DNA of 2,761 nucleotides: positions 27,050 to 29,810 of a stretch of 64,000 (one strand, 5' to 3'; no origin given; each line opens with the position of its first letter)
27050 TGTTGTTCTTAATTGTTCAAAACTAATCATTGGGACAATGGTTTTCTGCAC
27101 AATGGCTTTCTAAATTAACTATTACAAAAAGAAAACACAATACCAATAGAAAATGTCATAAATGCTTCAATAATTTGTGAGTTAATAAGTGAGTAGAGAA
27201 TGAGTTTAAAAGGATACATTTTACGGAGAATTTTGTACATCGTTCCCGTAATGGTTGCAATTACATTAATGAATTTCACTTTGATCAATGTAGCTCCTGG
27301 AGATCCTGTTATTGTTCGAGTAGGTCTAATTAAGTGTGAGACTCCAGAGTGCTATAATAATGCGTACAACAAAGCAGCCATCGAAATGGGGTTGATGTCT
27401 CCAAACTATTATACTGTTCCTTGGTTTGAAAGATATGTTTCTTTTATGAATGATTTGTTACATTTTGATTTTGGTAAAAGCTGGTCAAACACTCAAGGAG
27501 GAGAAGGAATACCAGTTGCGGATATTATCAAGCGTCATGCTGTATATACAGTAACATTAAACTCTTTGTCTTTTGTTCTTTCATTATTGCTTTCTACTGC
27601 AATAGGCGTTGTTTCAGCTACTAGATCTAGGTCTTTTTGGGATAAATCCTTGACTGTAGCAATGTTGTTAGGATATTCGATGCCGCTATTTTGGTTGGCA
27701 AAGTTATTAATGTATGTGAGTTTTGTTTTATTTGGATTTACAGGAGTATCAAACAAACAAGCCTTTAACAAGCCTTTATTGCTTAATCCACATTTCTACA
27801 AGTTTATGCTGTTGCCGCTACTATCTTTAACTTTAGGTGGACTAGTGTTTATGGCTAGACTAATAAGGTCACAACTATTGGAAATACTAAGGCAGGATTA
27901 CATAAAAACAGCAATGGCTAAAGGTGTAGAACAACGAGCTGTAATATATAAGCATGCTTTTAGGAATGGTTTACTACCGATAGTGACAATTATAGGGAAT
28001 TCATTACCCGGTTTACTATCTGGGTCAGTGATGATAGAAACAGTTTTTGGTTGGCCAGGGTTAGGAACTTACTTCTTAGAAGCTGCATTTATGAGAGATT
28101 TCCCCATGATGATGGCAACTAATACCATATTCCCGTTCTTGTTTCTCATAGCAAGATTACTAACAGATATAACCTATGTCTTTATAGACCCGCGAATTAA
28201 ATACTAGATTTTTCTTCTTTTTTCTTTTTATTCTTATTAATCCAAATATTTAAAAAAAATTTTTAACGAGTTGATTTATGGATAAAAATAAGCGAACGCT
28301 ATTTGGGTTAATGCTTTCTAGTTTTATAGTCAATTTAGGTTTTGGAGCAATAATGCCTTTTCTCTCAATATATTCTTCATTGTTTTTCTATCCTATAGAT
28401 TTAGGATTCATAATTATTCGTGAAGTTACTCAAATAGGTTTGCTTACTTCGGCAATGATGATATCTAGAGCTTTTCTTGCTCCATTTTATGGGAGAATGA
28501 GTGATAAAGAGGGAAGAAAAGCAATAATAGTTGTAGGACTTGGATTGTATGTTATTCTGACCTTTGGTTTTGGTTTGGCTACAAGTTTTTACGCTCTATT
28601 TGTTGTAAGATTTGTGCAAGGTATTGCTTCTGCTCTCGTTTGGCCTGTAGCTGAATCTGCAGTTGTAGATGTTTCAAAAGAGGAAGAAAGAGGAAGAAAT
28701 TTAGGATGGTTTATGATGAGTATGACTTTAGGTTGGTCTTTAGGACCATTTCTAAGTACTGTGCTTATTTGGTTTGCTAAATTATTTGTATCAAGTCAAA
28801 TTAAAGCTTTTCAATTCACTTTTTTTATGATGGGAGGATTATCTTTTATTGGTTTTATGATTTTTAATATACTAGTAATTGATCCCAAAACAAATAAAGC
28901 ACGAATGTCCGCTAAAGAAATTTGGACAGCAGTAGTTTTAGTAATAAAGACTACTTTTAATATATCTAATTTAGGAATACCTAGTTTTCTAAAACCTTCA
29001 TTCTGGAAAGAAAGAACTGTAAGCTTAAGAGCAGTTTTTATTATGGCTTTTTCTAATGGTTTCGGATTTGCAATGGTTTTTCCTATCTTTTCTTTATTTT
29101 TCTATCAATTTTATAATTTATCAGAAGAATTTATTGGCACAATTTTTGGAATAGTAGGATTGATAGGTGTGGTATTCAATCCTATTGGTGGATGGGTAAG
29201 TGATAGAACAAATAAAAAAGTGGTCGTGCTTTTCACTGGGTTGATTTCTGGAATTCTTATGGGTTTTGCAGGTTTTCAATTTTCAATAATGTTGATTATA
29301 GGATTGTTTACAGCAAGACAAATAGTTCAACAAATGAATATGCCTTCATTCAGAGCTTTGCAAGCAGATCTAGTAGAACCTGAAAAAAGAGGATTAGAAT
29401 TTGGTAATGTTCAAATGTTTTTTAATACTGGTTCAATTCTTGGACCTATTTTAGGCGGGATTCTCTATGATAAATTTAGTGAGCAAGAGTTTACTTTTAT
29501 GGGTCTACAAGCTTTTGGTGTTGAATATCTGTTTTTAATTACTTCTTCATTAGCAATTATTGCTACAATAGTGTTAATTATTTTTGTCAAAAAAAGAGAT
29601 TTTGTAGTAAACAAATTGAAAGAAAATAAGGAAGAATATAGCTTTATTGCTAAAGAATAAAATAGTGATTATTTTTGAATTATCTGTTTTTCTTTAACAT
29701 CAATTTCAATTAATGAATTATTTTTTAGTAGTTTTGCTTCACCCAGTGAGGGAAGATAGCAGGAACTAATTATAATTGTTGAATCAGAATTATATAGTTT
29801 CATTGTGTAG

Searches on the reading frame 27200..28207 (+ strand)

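Call 95: search_protein_families(library=pfam, proteins=[window:27200-28207:+], max_evalue=0.001)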
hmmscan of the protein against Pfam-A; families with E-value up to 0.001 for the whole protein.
window:27200-28207:+ (335 aa): 1 family
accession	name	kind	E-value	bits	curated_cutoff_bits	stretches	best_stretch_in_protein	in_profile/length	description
PF00528.27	BPD_transp_1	-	1.3e-32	113.4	26.4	1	133-334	2-183/184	Binding-protein-dependent transport system inner membrane component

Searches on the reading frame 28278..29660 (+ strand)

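Call 95: search_protein_families(library=pfam, proteins=[window:28278-29660:+], max_evalue=0.001)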
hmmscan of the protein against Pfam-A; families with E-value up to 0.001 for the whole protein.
window:28278-29660:+ (460 aa): 4 families
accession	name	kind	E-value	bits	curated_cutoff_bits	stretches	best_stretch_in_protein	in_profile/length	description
PF07690.21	MFS_1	-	1.5e-57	195.5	33.4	2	11-220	1-193/347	Major Facilitator Superfamily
PF00083.30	Sugar_tr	-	4e-09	36.3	22.3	1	50-334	45-336/452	Sugar (and other) transporter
PF12832.13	MFS_1_like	-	5.1e-07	29.5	25.2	1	264-450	15-194/373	MFS_1 like family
PF06779.20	MFS_4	-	8.6e-06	25.8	26.3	1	71-212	50-184/364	Uncharacterised MFS-type transporter YbfB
